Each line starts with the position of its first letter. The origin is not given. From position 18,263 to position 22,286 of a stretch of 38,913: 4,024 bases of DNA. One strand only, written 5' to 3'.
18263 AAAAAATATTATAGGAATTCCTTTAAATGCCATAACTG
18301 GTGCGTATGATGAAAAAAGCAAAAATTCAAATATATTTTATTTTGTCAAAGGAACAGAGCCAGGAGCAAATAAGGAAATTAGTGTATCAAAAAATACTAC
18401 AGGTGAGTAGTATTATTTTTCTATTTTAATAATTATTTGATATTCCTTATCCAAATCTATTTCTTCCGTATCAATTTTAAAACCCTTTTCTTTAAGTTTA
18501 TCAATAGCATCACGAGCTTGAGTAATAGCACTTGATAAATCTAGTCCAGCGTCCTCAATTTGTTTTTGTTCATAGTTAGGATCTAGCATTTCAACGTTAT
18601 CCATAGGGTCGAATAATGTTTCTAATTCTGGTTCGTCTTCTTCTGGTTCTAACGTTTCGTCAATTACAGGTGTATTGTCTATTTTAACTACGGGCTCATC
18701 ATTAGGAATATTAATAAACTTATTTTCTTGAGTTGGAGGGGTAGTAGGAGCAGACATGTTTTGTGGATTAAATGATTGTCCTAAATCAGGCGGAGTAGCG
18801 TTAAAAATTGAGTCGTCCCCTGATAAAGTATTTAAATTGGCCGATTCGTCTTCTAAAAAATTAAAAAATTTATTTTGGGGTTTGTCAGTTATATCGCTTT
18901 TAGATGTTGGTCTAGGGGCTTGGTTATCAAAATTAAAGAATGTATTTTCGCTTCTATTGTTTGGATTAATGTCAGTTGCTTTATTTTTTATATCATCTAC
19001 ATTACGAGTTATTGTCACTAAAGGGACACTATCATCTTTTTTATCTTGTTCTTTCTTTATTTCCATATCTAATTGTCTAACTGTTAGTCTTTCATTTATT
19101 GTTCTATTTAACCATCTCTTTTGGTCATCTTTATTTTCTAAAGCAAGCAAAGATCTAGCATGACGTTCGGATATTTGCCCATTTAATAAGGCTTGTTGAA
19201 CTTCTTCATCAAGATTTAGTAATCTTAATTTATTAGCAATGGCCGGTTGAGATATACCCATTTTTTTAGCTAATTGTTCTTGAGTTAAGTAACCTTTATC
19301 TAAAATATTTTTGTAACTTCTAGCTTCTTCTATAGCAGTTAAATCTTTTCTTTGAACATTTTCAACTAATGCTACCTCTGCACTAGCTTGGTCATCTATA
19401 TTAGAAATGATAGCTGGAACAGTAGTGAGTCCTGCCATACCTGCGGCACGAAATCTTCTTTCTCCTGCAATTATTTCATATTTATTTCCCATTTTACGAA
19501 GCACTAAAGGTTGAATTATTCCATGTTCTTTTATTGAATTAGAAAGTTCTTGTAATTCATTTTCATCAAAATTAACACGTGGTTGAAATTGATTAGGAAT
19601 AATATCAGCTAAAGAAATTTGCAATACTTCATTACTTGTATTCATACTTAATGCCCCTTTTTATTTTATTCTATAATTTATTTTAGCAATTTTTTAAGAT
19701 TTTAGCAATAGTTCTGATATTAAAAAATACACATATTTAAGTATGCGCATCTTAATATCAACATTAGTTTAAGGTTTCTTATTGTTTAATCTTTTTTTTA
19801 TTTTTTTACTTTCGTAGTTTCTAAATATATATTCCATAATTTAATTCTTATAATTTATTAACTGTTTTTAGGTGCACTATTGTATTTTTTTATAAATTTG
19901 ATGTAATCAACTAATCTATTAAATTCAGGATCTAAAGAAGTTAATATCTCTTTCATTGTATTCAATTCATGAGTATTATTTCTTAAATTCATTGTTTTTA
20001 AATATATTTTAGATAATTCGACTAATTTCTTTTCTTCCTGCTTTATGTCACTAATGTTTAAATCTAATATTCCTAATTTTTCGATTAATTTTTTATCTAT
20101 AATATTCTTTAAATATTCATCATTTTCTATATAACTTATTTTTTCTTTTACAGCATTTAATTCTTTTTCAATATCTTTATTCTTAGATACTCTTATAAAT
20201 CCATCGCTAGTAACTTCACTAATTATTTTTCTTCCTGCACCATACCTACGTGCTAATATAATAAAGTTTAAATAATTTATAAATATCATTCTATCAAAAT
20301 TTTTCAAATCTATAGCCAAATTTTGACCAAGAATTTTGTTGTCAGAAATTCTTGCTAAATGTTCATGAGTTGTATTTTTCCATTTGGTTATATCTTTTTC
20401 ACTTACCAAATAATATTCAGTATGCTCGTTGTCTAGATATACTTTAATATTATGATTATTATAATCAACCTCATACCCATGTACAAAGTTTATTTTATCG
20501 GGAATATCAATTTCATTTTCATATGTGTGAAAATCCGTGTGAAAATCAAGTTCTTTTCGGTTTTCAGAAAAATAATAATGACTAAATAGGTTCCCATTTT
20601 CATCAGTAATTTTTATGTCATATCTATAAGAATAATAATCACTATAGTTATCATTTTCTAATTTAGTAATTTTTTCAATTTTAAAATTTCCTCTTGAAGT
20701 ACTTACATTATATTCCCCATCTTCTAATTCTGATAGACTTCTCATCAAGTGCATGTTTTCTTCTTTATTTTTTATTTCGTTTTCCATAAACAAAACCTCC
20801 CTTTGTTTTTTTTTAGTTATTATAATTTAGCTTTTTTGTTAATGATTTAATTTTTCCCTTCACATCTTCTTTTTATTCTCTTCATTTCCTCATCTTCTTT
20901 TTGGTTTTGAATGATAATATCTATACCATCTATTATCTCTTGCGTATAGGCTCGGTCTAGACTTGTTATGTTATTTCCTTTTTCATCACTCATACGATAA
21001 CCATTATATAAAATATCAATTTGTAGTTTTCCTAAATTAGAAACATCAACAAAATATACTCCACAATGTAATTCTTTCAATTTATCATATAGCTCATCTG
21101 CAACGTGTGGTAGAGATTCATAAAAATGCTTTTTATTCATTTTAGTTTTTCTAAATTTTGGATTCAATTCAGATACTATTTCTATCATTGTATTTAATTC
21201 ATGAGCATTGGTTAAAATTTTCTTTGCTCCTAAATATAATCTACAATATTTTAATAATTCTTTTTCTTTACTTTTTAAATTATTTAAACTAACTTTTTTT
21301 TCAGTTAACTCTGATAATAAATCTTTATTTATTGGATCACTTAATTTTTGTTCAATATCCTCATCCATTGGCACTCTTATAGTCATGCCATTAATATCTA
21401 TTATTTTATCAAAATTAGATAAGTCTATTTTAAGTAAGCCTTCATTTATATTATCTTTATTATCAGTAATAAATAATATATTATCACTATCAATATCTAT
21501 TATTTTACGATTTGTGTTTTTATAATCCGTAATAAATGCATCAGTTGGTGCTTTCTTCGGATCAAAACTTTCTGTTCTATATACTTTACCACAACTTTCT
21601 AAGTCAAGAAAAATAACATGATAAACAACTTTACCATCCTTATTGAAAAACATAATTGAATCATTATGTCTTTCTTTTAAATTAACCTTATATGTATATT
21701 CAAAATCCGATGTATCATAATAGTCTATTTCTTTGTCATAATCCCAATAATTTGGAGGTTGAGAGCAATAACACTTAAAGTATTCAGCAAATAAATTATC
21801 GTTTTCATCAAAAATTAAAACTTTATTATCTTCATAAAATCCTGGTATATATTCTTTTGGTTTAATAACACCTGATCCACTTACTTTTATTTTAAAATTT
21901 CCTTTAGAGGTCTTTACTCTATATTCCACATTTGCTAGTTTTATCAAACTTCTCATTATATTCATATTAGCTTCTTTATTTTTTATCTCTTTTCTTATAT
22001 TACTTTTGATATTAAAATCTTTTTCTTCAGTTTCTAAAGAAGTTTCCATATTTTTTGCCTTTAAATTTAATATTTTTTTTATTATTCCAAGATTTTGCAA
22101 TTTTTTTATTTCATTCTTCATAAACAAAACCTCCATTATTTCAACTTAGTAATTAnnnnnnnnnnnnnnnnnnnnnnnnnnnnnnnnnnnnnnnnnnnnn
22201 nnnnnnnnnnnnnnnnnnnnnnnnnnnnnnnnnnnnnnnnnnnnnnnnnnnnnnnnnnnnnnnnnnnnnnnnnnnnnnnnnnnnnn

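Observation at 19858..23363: Tandem array of three orphan paralog cassettes at the rsmG-parB junction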

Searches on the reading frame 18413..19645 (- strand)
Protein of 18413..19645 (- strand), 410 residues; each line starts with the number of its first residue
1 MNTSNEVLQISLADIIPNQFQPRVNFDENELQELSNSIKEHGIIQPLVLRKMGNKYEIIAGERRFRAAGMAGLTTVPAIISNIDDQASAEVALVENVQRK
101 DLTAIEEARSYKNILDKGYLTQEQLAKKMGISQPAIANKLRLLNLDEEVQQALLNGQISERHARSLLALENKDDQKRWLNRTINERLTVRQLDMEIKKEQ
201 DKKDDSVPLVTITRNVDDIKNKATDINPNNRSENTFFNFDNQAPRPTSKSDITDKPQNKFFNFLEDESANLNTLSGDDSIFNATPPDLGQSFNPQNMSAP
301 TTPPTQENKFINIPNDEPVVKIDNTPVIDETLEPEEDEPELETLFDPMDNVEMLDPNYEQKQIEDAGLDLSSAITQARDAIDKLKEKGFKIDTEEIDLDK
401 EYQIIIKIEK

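Call 4: search_protein_families(library=pfam, proteins=[window:18413-19645:-], max_evalue=1)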
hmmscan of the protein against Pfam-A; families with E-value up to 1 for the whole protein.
window:18413-19645:- (410 aa): 15 families
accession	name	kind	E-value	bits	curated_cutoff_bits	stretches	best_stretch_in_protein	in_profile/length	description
PF02195.25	ParB_N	-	7e-35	119.4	26.3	1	6-98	2-95/95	ParB N-terminal domain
PF17762.8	HTH_ParB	-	6.3e-33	113.4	22.6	1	100-199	1-100/102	ParB HTH domain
PF01381.28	HTH_3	-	0.00049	20.5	23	1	113-137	3-27/55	Helix-turn-helix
PF08279.18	HTH_11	-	0.0048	17.2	25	1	117-144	13-40/55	HTH domain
PF18024.7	HTH_50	-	0.0092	16.1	27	1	124-142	28-46/50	Helix-turn-helix domain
PF20432.4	Xre-like-HTH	-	0.0093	16.7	25.8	1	108-144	12-51/63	Antitoxin Xre-like helix-turn-helix domain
PF13412.12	HTH_24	-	0.0099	15.9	21.9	1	114-139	12-37/48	Winged helix-turn-helix DNA-binding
PF10279.14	Latarcin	-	0.012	16.2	25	1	26-128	9-63/64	Latarcin precursor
PF01978.25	TrmB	-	0.024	14.9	25.6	1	107-143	10-46/68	Sugar-specific transcriptional regulator TrmB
PF01047.28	MarR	-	0.048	14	24.6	1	115-141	13-39/59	MarR family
PF17761.7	DUF1016_N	-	0.1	13.1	32.8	1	153-199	87-133/137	DUF1016 N-terminal domain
PF12802.13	MarR_2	-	0.11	13.1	27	1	117-143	17-44/61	MarR family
PF13744.12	HTH_37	-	0.17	12.1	27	1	115-139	27-51/80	Helix-turn-helix domain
PF04967.18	HTH_10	-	0.18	12.1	23.1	1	122-141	26-45/53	HTH DNA binding domain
PF13730.12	HTH_36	-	0.22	11.8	25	0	119-143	25-49/55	Helix-turn-helix domain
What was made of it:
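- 18413..19645 (-): parB, the downstream flank, with a promoter-like site at 19680-19708. Pfam ParB_N 7e-35 and HTH_ParB 6e-33 (call 4).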

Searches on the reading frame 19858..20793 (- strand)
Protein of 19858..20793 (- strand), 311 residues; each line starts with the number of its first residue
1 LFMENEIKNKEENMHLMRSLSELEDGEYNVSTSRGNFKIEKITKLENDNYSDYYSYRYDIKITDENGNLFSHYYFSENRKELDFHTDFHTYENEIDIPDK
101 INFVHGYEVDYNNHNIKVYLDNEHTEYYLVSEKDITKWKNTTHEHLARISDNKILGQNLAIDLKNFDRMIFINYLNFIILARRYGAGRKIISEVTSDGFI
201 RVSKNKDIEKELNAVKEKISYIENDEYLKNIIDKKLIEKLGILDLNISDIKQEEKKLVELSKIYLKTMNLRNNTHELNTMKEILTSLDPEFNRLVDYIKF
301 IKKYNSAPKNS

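Call 4: search_protein_families(library=pfam, proteins=[window:19858-20793:-], max_evalue=1)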
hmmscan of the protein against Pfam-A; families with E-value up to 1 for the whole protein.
window:19858-20793:- (311 aa): 0 families

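Call 6: search_protein_families(library=ncbifam, proteins=[window:19858-20793:-], max_evalue=1)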
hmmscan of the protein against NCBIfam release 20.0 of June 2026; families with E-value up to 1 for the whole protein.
window:19858-20793:- (311 aa): 0 families

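Call 7: search_protein_families(library=padloc, proteins=[window:19858-20793:-], max_evalue=1)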
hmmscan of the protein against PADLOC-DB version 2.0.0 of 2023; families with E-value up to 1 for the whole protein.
window:19858-20793:- (311 aa): 0 families
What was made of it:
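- On Known anti-phage defence systems (PADLOC-DB v2): X1 and X2 give no hit and no Zor partner gene is present (call 7).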

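Call 8: search_protein_families(library=phrogs, proteins=[window:19858-20793:-], max_evalue=1)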
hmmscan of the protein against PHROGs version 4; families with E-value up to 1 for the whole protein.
window:19858-20793:- (311 aa): 1 family
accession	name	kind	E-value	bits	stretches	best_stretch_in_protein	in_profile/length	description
phrog_7298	-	unknown function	0.037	15.5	1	95-153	3-60/95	-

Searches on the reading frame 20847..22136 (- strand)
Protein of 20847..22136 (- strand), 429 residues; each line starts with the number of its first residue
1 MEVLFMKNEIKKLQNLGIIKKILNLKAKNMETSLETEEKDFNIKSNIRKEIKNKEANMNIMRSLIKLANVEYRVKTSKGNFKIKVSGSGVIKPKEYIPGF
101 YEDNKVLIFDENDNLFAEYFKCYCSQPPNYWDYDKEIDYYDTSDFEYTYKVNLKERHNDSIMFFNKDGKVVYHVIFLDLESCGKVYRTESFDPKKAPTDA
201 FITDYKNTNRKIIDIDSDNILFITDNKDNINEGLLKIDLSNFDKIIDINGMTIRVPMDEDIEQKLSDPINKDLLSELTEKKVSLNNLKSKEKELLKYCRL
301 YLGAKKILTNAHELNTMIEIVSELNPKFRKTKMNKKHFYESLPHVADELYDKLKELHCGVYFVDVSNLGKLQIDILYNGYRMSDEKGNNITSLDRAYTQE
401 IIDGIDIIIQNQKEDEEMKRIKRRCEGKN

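Call 4: search_protein_families(library=pfam, proteins=[window:20847-22136:-], max_evalue=1)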
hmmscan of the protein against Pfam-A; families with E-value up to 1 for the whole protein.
window:20847-22136:- (429 aa): 1 family
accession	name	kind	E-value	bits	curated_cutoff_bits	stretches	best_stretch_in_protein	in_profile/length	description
PF21129.3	TibC_1st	-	0.18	12.3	27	0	211-228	25-42/63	Glycosyltransferase TibC, N-terminal domain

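Call 6: search_protein_families(library=ncbifam, proteins=[window:20847-22136:-], max_evalue=1)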
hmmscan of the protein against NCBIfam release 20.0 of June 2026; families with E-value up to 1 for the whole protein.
window:20847-22136:- (429 aa): 0 families

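Call 7: search_protein_families(library=padloc, proteins=[window:20847-22136:-], max_evalue=1)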
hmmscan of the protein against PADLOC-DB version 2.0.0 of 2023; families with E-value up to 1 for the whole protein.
window:20847-22136:- (429 aa): 0 families

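Call 8: search_protein_families(library=phrogs, proteins=[window:20847-22136:-], max_evalue=1)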
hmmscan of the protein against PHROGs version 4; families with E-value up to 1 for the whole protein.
window:20847-22136:- (429 aa): 3 families
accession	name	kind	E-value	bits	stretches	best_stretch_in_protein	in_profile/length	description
phrog_36473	-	unknown function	0.02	16.2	1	148-192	29-72/129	-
phrog_16271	-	unknown function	0.13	13.4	1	96-135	35-74/81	-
phrog_16724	-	unknown function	0.4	12.1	1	286-333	52-96/100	-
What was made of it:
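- On Phage-encoded protein families (PHROGs) or mobile-element cargo: PHROG E-values are 0.02 or worse (call 8).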
